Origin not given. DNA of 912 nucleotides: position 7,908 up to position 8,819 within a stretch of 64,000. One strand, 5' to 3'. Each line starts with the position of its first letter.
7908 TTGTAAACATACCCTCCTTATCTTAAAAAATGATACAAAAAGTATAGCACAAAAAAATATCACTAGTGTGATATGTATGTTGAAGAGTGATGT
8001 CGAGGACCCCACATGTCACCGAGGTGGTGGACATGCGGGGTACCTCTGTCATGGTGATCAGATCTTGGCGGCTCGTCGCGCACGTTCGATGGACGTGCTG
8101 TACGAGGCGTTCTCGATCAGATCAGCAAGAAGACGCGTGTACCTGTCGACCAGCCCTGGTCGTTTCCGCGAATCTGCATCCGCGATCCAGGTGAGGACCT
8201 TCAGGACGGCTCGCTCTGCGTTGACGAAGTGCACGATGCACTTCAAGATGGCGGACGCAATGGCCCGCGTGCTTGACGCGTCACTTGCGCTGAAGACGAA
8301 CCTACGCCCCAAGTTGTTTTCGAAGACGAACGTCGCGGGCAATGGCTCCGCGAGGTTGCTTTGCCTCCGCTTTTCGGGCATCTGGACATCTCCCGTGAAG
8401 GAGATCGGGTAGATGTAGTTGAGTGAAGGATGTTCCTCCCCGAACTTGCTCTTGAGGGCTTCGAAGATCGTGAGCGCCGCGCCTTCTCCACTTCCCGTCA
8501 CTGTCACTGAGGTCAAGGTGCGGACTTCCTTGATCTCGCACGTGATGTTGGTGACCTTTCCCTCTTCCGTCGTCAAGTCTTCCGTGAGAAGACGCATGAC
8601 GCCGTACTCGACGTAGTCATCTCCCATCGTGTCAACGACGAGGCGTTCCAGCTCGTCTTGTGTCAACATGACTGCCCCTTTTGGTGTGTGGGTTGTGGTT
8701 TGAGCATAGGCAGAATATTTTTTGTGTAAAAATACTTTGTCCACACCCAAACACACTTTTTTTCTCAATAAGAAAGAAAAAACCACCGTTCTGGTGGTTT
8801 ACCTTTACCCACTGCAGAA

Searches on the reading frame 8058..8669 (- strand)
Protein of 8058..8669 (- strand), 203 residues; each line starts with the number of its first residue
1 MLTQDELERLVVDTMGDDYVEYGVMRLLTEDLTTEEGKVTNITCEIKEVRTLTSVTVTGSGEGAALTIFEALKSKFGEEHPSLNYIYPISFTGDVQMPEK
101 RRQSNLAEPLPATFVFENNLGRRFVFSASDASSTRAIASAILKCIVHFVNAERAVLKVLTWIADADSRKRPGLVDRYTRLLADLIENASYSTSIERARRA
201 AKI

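Call 20: search_protein_families(library=pfam, proteins=[window:8058-8669:-], max_evalue=0.1)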
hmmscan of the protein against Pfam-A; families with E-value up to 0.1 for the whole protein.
window:8058-8669:- (203 aa): 0 families

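Call 33: list_cluster_members(proteins=[window:8061-8669:-, window:10240-10836:-, window:43577-44362:-, window:44664-45833:-, window:55356-56051:+, window:1878-2417:+, window:56125-56310:+, window:31962-32447:-, window:44664-45854:-, window:6397-7917:-])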
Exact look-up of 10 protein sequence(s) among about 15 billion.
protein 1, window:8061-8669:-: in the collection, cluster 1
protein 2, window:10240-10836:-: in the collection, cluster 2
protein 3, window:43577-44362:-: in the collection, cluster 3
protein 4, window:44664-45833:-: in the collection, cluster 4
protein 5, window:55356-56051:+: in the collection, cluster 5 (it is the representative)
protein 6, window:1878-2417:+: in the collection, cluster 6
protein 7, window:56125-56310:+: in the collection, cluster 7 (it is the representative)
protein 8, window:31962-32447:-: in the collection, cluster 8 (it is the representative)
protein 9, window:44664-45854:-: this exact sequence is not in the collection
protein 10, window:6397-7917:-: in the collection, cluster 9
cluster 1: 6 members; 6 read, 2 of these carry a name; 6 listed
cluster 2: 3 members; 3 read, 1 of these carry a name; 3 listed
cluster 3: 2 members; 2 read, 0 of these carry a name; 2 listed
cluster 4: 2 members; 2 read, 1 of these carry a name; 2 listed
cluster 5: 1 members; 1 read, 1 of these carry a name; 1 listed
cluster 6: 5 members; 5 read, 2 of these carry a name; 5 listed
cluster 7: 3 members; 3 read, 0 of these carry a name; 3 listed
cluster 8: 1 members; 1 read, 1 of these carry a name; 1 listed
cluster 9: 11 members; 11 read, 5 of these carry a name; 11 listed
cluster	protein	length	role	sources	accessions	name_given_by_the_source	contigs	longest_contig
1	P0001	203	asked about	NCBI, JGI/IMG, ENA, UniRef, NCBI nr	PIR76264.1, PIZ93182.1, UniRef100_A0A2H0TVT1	MAG: hypothetical protein COU32_03270 [Candidatus Magasanikbacteria bacterium ... | 2-isopropylmalate synthase LeuA allosteric (dimerisation) domain-containing protein n=2 ...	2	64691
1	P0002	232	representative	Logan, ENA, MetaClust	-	\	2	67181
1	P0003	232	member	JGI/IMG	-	-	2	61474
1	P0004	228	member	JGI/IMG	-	-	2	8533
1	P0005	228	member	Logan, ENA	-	-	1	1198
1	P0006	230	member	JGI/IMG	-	-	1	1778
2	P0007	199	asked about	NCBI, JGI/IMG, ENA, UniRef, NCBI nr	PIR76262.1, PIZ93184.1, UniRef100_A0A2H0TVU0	MAG: hypothetical protein COU32_03260 [Candidatus Magasanikbacteria bacterium ... | Outer membrane protein beta-barrel domain-containing protein n=2 Tax=Candidatus ...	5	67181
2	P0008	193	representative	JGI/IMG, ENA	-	-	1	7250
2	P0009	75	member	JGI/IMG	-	-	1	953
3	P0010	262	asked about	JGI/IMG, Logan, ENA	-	-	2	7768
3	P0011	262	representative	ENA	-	-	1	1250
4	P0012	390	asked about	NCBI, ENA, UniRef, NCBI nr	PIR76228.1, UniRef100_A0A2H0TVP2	MAG: hypothetical protein COU32_03080 [Candidatus Magasanikbacteria bacterium ... | Uncharacterized protein n=1 Tax=Candidatus Magasanikbacteria bacterium ...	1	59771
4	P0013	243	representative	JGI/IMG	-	-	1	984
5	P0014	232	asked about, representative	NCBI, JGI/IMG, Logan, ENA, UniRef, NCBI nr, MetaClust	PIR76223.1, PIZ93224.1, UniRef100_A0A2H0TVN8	MAG: hypothetical protein COU32_03055 [Candidatus Magasanikbacteria bacterium ... | Dolichol kinase n=2 Tax=Candidatus Magasanikiibacteriota TaxID=1752731 ... | \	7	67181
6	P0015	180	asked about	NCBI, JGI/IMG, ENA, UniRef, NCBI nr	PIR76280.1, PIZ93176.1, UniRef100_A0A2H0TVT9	MAG: hypothetical protein COU32_02915 [Candidatus Magasanikbacteria bacterium ... | Uncharacterized protein n=2 Tax=Candidatus Magasanikiibacteriota TaxID=1752731 ...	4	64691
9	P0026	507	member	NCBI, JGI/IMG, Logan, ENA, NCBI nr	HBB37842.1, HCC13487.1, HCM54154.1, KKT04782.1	MAG: Mg chelatase, subunit ChlI [Candidatus Magasanikbacteria bacterium GW2011_GWD2_43_18]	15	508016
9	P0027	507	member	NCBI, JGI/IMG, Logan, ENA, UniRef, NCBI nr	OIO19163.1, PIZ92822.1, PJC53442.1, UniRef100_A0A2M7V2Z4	MAG: magnesium chelatase [Candidatus Magasanikbacteria bacterium ... | Magnesium chelatase n=1 Tax=Candidatus Magasanikbacteria bacterium ... | MAG: magnesium chelatase [Candidatus Magasanikbacteria bacterium CG1_02_41_34]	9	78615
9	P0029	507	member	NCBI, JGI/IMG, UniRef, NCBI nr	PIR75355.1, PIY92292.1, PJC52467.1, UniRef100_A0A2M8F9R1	MAG: magnesium chelatase [Candidatus Magasanikbacteria bacterium ... | Magnesium chelatase n=2 Tax=Candidatus Magasanikiibacteriota TaxID=1752731 ...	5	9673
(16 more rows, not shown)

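Call 34: find_encoding_contigs(protein=P0026, flank=10000, max_places=6)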
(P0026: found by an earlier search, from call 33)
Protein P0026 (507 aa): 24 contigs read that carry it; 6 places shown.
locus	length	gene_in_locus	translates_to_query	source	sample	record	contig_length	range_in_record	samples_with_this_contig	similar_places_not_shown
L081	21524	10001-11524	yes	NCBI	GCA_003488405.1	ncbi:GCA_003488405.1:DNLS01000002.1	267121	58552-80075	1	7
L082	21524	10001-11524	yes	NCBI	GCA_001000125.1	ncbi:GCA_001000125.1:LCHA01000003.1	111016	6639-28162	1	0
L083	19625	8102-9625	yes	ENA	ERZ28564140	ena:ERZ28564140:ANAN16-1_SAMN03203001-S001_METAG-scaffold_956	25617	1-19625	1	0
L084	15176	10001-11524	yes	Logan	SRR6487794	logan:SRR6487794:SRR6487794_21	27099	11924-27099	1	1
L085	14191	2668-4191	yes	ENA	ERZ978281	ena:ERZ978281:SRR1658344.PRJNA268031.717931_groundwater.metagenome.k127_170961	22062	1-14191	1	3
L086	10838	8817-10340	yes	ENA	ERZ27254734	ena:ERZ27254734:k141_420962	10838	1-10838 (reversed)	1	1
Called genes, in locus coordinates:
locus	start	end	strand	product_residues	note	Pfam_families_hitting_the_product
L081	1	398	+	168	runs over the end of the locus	-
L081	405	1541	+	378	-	PF01555:N6_N4_Mtase, PF01170:UPF0020, PF03602:Cons_hypoth95 (weak), PF13847:Methyltransf_31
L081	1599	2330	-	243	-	PF01988:VIT1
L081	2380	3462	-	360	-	PF01926:MMR_HSR1, PF02421:FeoB_N, PF06071:YchF-GTPase_C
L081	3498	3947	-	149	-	-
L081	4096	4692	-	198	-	-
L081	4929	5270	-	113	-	-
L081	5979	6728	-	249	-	PF01978:TrmB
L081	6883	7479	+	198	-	-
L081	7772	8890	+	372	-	PF02646:RmuC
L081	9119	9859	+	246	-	PF08502:LeuA_dimer (weak)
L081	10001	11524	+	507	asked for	PF13541:ChlI, PF00158:Sigma54_activat (faint), PF01078:Mg_chelatase, PF07728:AAA_5 (weak), PF00493:MCM (weak), PF13335:Mg_chelatase_C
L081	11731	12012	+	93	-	-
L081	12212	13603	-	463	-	PF23473:LysM3_LYK4_5 (faint), PF01476:LysM, PF01551:Peptidase_M23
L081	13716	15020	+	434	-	PF05697:Trigger_N, PF05698:Trigger_C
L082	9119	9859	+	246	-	PF08502:LeuA_dimer (weak)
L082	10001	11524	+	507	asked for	PF13541:ChlI, PF00158:Sigma54_activat (faint), PF01078:Mg_chelatase, PF07728:AAA_5 (weak), PF00493:MCM (weak), PF13335:Mg_chelatase_C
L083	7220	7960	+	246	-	PF08502:LeuA_dimer (weak)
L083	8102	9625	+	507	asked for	PF13541:ChlI, PF00158:Sigma54_activat (faint), PF01078:Mg_chelatase, PF07728:AAA_5 (weak), PF00493:MCM (weak), PF13335:Mg_chelatase_C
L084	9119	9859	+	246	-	PF08502:LeuA_dimer (weak)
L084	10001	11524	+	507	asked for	PF13541:ChlI, PF00158:Sigma54_activat (faint), PF01078:Mg_chelatase, PF07728:AAA_5 (weak), PF00493:MCM (weak), PF13335:Mg_chelatase_C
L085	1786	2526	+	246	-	PF08502:LeuA_dimer (weak)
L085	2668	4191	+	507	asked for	PF13541:ChlI, PF00158:Sigma54_activat (faint), PF01078:Mg_chelatase, PF07728:AAA_5 (weak), PF00493:MCM (weak), PF13335:Mg_chelatase_C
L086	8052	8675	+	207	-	PF08502:LeuA_dimer (weak)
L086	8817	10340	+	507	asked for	PF13541:ChlI, PF00158:Sigma54_activat (faint), PF01078:Mg_chelatase, PF07728:AAA_5 (weak), PF00493:MCM (weak), PF13335:Mg_chelatase_C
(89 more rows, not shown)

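Call 36: find_homologous_proteins(query=window:8061-8669:-, max_evalue=0.001)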
Query window:8061-8669:- (203 aa): 2 proteins with E <= 0.001 among 1048 candidates.
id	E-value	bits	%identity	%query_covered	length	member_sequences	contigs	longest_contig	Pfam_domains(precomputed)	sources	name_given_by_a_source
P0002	2.1e-125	434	100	100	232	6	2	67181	-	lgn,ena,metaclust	metaclust:\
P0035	1.0e-27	115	40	96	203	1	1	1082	PF08502.16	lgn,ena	-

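Call 41: find_encoding_contigs(protein=P0027, flank=10000, max_places=3)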
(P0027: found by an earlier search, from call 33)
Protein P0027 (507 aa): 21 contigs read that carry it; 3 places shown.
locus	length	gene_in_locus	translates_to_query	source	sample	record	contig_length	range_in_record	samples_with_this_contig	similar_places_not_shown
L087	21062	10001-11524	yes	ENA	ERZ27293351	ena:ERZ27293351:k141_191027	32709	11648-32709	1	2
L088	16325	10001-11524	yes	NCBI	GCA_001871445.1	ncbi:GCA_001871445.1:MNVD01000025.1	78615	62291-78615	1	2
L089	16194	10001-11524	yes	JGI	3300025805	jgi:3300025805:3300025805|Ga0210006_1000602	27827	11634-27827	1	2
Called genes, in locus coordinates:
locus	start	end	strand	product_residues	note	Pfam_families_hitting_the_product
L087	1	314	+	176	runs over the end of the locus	-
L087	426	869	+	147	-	-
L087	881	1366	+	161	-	-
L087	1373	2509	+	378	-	PF01555:N6_N4_Mtase, PF03602:Cons_hypoth95 (faint), PF01170:UPF0020, PF13847:Methyltransf_31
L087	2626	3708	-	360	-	PF01926:MMR_HSR1, PF02421:FeoB_N, PF06071:YchF-GTPase_C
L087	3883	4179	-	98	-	-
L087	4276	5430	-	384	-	PF00999:Na_H_Exchanger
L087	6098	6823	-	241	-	PF01978:TrmB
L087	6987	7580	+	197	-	-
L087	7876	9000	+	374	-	PF02646:RmuC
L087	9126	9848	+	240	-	-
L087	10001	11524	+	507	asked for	PF13541:ChlI, PF00158:Sigma54_activat (faint), PF01078:Mg_chelatase, PF07728:AAA_5 (weak), PF00493:MCM (weak), PF13335:Mg_chelatase_C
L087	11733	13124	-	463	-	PF01476:LysM, PF23473:LysM3_LYK4_5 (weak), PF01476:LysM, PF01551:Peptidase_M23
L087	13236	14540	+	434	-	PF05697:Trigger_N, PF00254:FKBP_C (weak), PF05698:Trigger_C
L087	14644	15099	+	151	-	-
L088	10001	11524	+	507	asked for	PF13541:ChlI, PF00158:Sigma54_activat (faint), PF01078:Mg_chelatase, PF07728:AAA_5 (weak), PF00493:MCM (weak), PF13335:Mg_chelatase_C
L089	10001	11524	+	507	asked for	PF13541:ChlI, PF00158:Sigma54_activat (faint), PF01078:Mg_chelatase, PF07728:AAA_5 (weak), PF00493:MCM (weak), PF13335:Mg_chelatase_C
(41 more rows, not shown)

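Call 42: find_encoding_contigs(protein=P0029, flank=10000, max_places=3)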
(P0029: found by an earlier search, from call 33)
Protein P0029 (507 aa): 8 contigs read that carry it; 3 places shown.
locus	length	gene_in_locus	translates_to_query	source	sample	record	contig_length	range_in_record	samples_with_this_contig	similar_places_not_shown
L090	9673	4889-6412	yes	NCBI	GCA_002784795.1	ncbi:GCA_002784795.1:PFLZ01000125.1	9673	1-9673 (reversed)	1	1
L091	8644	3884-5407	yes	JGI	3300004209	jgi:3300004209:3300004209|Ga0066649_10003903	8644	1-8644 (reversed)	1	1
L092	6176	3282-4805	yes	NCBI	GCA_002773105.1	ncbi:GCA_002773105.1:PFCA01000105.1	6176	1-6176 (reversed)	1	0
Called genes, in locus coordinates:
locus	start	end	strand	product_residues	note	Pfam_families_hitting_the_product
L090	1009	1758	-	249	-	PF01978:TrmB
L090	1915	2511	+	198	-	-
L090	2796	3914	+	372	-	PF02646:RmuC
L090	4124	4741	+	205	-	-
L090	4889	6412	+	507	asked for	PF13541:ChlI, PF00158:Sigma54_activat (faint), PF01078:Mg_chelatase, PF07728:AAA_5 (faint), PF00493:MCM (weak), PF13335:Mg_chelatase_C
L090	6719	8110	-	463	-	PF01476:LysM (weak), PF23473:LysM3_LYK4_5 (weak), PF01476:LysM, PF01551:Peptidase_M23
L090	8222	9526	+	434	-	PF05697:Trigger_N, PF00254:FKBP_C (weak), PF05698:Trigger_C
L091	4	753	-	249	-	PF01978:TrmB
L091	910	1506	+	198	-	-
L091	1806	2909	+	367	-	PF02646:RmuC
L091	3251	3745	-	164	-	-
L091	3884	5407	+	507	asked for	PF13541:ChlI, PF00158:Sigma54_activat (faint), PF01078:Mg_chelatase, PF07728:AAA_5 (faint), PF00493:MCM (weak), PF13335:Mg_chelatase_C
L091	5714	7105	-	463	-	PF01476:LysM (weak), PF23473:LysM3_LYK4_5 (weak), PF01476:LysM, PF01551:Peptidase_M23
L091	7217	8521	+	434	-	PF05697:Trigger_N, PF00254:FKBP_C (weak), PF05698:Trigger_C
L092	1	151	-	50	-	PF01978:TrmB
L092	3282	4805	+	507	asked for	PF13541:ChlI, PF00158:Sigma54_activat (faint), PF01078:Mg_chelatase, PF07728:AAA_5 (faint), PF00493:MCM (weak), PF13335:Mg_chelatase_C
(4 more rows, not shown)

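Call 50: search_protein_representatives(protein=window:8061-8669:-)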
Query: 203 residues. Proteins with E-value up to 0.001 (for the whole library): 223; up to 1e-10: 83; up to 1e-30: 1. The best 150 are listed.
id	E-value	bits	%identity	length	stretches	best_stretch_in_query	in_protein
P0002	6.5e-126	433.6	100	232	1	1-203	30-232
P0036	1.5e-28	116.3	38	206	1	1-202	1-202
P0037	1.7e-27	112.9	37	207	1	3-203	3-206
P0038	1.9e-26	109.4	35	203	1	1-200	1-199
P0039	3.5e-24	102.0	34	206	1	5-200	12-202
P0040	2.3e-22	96.2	35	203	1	4-199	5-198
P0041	1.6e-20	90.1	31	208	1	9-200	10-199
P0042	3.2e-20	89.2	32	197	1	9-199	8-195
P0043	6.2e-20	88.2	37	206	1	59-199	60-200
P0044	6.3e-20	88.2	33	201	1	4-199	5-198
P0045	2.0e-19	86.5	32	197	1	8-201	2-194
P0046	2.6e-19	86.2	31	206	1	4-198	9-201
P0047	3.8e-19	85.7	31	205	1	4-201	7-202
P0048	5.5e-18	81.9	31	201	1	4-199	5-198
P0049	7.1e-18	81.5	31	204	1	4-198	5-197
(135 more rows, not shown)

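Call 71: find_encoding_contigs(protein=P0036, flank=4000, max_places=2)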
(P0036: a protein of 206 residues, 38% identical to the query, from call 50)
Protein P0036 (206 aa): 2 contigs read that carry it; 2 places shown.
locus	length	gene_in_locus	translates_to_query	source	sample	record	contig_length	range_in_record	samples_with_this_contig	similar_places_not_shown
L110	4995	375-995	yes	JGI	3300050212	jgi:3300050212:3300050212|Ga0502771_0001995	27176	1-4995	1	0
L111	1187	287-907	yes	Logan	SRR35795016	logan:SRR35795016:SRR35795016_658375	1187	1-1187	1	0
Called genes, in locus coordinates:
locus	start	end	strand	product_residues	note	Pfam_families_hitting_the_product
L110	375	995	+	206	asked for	-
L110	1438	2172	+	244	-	PF03767:Acid_phosphat_B (faint), PF00702:Hydrolase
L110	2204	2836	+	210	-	-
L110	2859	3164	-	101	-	PF04977:DivIC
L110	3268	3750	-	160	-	PF02472:ExbD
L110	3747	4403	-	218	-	PF01618:MotA_ExbB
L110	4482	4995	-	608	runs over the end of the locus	PF01590:GAF, PF13185:GAF_2, PF13492:GAF_3, PF13185:GAF_2, PF00512:HisKA, PF02518:HATPase_c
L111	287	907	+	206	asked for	-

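Call 72: find_encoding_contigs(protein=P0038, flank=4000, max_places=2)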
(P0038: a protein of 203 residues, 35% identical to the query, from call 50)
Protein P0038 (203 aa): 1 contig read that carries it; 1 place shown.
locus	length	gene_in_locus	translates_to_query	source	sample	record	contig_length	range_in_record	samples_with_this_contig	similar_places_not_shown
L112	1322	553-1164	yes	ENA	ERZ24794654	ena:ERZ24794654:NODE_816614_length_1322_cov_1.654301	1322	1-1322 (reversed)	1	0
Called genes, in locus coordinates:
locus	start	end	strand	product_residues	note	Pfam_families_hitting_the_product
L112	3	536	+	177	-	?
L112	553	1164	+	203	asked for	-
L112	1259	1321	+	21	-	?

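Call 92: find_related_loci(query=window:8061-8669:-, collection=viral_contigs, flank=3000)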
Query window:8061-8669:- (203 aa) in viral_contigs; peptide patterns used: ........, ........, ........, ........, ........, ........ (x = any residue, [..] = any of these).
16 stretches matched a pattern, but none encodes a relative of the query by tblastn (E <= 1e-3).

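Call 94: find_encoding_contigs(protein=P0035, flank=3000, max_places=2)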
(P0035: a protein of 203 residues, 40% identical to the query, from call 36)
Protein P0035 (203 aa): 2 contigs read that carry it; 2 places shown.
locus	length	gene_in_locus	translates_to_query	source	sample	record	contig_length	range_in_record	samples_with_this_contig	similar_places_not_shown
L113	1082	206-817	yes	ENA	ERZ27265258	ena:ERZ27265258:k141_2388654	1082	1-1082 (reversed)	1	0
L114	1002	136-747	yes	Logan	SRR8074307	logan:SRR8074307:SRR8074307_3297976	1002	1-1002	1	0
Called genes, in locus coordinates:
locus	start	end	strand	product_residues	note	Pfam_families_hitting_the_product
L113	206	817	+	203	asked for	PF08502:LeuA_dimer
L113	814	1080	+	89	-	?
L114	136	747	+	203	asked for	PF08502:LeuA_dimer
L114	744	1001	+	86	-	?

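Call 95: find_encoding_contigs(protein=P0037, flank=3000, max_places=2)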
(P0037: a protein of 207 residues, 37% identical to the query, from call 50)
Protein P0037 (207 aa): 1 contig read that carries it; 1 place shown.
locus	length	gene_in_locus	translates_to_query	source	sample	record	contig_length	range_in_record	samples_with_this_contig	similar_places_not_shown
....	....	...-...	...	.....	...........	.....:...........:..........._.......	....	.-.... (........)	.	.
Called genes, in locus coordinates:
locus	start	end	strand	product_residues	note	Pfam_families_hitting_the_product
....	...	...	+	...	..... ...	-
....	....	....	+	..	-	?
